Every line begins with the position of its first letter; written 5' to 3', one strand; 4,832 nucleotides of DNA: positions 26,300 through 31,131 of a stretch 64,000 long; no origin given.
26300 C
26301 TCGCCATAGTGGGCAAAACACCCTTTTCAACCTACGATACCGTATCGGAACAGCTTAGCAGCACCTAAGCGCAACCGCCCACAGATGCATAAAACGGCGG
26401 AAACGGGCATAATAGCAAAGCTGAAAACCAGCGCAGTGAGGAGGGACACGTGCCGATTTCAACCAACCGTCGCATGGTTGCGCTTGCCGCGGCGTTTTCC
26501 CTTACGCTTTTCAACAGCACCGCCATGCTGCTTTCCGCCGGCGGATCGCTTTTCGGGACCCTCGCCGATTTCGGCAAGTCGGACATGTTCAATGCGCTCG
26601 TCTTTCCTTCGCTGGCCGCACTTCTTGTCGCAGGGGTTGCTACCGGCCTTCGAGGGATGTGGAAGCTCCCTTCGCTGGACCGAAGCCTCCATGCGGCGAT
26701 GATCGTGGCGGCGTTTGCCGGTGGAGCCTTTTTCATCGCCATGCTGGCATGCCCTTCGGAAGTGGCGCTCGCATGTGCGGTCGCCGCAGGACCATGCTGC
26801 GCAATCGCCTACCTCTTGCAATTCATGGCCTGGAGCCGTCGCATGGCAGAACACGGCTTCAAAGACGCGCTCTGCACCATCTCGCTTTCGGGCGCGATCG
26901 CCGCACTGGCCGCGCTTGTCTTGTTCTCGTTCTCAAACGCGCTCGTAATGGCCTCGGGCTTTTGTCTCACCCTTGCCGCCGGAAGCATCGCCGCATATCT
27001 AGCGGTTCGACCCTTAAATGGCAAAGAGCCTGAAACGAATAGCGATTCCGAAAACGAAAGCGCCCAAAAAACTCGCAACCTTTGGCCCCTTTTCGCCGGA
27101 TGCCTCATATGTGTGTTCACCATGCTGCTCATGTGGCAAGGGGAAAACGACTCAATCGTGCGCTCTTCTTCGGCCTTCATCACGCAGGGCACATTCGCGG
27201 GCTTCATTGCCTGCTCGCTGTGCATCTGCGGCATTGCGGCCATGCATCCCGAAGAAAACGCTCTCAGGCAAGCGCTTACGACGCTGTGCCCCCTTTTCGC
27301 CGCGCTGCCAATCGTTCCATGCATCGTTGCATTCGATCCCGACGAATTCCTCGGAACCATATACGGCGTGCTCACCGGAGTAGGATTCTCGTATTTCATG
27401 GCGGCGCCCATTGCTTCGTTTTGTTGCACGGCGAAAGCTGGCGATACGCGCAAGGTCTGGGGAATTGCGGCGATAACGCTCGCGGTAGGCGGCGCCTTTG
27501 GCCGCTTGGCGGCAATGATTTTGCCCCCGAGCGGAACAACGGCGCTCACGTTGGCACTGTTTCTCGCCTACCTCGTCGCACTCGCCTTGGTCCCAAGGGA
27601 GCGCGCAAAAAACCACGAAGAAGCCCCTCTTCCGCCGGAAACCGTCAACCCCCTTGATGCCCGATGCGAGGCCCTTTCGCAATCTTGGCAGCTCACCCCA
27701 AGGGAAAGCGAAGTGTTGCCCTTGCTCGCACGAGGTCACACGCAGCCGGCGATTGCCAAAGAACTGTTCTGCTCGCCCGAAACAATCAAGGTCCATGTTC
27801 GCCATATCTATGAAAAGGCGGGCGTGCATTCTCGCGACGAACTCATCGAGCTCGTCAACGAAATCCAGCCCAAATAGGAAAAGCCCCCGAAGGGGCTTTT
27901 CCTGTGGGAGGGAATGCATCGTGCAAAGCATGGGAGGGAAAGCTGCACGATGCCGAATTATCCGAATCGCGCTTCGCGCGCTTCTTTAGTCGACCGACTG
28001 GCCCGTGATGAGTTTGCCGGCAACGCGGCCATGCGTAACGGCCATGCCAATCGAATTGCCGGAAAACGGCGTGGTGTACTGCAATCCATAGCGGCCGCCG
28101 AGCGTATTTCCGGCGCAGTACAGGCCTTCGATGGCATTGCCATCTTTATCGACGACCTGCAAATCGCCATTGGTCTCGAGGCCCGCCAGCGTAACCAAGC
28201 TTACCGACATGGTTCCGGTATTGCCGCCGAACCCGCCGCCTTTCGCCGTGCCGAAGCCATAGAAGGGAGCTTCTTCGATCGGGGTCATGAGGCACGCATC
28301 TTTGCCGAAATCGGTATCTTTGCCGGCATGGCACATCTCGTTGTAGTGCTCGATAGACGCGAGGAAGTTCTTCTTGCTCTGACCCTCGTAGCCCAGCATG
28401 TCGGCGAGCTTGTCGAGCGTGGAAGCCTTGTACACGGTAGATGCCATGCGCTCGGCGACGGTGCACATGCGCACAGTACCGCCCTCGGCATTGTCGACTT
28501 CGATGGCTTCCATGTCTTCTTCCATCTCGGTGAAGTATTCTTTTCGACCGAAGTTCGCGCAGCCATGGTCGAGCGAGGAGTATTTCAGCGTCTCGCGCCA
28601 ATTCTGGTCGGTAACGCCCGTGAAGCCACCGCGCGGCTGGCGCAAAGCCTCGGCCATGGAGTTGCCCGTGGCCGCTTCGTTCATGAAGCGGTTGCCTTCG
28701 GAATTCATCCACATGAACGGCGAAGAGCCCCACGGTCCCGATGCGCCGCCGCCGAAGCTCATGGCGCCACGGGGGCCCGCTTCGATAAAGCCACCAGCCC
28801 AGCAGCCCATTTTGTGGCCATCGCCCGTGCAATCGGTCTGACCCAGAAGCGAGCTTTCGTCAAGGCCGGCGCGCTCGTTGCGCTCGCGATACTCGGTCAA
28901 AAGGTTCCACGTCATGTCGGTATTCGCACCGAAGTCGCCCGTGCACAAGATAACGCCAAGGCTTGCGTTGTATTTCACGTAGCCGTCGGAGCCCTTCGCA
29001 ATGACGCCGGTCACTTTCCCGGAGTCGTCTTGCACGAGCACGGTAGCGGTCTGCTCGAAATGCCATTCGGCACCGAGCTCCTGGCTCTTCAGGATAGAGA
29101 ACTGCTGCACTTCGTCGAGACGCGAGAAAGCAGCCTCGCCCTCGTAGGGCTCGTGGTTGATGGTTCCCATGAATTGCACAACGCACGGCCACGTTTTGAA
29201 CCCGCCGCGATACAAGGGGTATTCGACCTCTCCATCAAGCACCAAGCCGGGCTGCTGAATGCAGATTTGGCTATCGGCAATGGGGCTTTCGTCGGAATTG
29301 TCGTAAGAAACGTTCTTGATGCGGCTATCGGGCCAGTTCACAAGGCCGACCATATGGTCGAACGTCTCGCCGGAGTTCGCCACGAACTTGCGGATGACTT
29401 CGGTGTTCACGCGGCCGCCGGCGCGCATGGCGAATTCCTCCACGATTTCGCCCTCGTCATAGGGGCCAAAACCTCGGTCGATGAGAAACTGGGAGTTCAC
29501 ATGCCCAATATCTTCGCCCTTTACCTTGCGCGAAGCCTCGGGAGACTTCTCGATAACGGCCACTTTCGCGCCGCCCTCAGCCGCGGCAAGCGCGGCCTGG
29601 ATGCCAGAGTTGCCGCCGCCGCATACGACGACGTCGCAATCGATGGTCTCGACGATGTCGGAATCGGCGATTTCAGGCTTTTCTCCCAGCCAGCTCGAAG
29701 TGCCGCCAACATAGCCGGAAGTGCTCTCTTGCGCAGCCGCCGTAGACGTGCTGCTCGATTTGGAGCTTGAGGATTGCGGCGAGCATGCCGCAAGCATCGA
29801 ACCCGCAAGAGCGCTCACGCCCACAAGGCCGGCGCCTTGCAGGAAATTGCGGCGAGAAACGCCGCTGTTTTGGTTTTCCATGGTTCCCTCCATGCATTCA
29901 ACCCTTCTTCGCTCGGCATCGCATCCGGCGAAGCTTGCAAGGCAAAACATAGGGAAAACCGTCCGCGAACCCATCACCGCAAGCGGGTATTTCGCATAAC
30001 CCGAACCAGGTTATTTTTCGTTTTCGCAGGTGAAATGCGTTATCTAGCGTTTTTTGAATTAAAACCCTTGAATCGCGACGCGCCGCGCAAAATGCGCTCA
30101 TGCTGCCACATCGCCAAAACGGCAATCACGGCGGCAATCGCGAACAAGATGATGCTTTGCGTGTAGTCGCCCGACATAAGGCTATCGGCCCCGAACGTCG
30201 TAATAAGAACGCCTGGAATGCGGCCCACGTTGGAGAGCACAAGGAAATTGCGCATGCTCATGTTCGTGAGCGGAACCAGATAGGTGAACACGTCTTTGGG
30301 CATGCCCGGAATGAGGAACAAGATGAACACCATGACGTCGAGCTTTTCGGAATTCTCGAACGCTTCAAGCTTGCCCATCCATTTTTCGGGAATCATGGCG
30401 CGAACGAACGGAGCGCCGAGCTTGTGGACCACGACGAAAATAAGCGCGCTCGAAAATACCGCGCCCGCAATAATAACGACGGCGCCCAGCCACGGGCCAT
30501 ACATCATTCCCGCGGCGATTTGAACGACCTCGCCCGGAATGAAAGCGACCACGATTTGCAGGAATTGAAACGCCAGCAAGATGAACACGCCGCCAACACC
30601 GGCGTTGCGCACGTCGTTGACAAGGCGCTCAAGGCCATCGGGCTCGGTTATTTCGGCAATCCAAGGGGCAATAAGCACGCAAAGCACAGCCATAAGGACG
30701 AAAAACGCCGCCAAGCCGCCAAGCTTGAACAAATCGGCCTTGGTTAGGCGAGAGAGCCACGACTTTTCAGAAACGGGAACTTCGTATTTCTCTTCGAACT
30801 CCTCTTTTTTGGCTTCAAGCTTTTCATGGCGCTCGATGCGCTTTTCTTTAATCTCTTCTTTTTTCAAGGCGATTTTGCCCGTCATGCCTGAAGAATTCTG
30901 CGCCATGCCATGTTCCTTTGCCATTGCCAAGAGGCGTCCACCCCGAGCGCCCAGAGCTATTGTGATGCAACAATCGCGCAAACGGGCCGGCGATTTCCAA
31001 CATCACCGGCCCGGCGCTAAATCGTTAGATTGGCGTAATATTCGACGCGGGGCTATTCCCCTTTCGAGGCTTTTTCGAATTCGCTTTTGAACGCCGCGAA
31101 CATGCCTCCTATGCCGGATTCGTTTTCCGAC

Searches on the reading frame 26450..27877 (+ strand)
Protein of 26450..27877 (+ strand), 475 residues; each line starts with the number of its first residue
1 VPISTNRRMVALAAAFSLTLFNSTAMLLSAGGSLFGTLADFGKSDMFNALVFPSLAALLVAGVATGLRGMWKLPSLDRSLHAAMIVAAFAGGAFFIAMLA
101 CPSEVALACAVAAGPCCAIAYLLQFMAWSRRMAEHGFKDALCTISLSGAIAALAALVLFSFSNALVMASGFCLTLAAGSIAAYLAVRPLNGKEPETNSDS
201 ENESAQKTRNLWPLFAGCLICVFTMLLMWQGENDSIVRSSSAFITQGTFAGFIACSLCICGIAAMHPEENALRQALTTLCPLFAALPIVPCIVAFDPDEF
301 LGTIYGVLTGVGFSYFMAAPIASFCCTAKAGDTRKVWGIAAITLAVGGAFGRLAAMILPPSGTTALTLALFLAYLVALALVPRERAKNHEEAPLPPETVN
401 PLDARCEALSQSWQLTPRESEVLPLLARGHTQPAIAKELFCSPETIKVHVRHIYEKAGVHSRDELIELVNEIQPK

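Call 30: search_protein_families(library=pfam, proteins=[window:26450-27877:+], max_evalue=0.0001)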
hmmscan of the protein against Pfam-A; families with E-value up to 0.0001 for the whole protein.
window:26450-27877:+ (475 aa): 1 family
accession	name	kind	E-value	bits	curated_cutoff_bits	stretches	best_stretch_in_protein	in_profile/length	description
PF00196.25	GerE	-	1.2e-16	60.5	23.5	1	414-468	2-56/57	Bacterial regulatory proteins, luxR family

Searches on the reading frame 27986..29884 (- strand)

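Call 30: search_protein_families(library=pfam, proteins=[window:27986-29884:-], max_evalue=0.0001)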
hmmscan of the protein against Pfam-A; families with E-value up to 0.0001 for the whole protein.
window:27986-29884:- (632 aa): 5 families
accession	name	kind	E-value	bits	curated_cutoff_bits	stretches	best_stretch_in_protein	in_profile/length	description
PF00890.30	FAD_binding_2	-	3.3e-31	109.4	20.4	2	268-600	153-404/414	FAD binding domain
PF01266.30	DAO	-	8.2e-09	35.9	27.9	1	84-143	1-52/353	FAD dependent oxidoreductase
PF12831.13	FAD_oxidored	-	6.8e-08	32.7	27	1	84-115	1-32/416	FAD dependent oxidoreductase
PF03486.20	HI0933_like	-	2.7e-06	27.4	50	1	84-130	2-48/244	HI0933-like protein Rossmann domain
PF00070.33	Pyr_redox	-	4.9e-05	24.2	22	0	85-128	2-44/82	Pyridine nucleotide-disulphide oxidoreductase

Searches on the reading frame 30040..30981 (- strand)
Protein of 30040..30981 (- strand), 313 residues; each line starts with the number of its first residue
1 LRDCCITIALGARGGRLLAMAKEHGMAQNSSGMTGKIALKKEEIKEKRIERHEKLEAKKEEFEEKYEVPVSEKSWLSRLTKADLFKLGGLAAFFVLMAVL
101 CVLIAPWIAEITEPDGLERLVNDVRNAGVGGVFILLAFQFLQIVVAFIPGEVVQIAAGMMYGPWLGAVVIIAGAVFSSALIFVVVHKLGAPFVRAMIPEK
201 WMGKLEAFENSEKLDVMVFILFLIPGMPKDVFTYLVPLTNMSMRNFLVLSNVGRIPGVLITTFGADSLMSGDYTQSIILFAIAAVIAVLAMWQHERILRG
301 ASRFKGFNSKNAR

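Call 30: search_protein_families(library=pfam, proteins=[window:30040-30981:-], max_evalue=0.0001)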
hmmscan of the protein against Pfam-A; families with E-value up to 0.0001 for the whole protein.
window:30040-30981:- (313 aa): 1 family
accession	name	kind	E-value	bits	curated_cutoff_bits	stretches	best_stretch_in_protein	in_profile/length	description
PF09335.16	VTT_dom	-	1.7e-21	77.4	33.9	1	148-263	1-119/123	VTT domain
